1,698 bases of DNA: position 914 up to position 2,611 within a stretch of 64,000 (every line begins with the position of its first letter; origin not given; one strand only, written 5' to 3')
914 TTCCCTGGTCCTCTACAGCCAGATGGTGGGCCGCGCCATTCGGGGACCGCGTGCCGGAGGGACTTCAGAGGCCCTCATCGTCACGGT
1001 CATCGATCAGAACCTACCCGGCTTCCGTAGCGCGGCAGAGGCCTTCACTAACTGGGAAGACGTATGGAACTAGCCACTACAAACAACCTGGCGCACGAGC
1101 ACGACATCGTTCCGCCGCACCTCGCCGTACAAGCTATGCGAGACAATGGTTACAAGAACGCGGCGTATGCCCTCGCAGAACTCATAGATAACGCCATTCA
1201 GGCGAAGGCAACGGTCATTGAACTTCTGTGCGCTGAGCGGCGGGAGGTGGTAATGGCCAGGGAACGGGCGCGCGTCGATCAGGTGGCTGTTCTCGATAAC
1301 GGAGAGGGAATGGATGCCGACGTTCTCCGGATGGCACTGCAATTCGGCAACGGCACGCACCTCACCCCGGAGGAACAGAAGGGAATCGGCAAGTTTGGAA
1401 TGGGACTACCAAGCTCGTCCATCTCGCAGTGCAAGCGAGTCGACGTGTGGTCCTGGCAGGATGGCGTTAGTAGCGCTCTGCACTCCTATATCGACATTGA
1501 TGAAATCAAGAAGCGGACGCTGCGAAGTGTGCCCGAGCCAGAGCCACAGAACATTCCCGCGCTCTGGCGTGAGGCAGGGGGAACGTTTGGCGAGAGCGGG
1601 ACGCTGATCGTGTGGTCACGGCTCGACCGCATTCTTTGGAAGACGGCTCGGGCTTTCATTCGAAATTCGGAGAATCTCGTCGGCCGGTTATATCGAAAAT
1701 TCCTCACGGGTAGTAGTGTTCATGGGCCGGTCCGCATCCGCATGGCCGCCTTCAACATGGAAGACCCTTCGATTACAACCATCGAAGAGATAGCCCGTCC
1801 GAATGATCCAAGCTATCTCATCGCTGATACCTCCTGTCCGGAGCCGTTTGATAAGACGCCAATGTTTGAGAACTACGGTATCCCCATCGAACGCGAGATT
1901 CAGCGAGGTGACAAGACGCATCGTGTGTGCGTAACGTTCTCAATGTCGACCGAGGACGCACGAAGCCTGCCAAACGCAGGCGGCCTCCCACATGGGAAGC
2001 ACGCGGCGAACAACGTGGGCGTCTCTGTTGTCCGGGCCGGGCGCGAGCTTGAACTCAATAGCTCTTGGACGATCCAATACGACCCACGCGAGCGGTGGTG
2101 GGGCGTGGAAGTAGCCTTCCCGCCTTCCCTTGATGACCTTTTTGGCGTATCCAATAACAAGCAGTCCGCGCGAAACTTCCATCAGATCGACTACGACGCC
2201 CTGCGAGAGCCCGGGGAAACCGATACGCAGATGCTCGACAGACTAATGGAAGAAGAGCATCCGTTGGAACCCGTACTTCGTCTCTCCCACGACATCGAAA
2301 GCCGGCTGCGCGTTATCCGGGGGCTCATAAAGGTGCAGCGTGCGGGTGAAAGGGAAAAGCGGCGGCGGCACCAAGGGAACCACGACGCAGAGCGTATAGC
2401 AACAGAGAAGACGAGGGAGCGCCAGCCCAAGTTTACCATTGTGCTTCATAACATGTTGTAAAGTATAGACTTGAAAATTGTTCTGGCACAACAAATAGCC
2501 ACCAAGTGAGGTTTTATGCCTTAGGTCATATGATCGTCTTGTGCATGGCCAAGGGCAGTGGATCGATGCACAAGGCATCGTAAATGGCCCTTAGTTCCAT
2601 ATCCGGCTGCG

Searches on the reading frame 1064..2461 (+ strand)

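Call 8: search_protein_families(library=padloc, proteins=[window:1064-2461:+], max_evalue=0.01)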
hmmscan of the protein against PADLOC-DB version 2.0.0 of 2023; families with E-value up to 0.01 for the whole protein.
window:1064-2461:+ (465 aa): 1 family
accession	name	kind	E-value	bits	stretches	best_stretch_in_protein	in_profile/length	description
PDLC02204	MzaB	-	8.1e-18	62.1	1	20-192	13-173/500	-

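Call 36: search_protein_families(library=pfam, proteins=[window:1064-2458:+], max_evalue=0.01)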
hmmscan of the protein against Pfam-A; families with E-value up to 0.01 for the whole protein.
window:1064-2458:+ (465 aa): 2 families
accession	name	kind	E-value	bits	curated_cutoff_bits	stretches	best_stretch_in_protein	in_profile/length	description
PF13589.12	HATPase_c_3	-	9.2e-24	84.5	25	1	34-164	4-124/137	Histidine kinase-, DNA gyrase B-, and HSP90-like ATPase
PF02518.31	HATPase_c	-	0.00026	21.8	26.4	1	35-118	8-80/111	Histidine kinase-, DNA gyrase B-, and HSP90-like ATPase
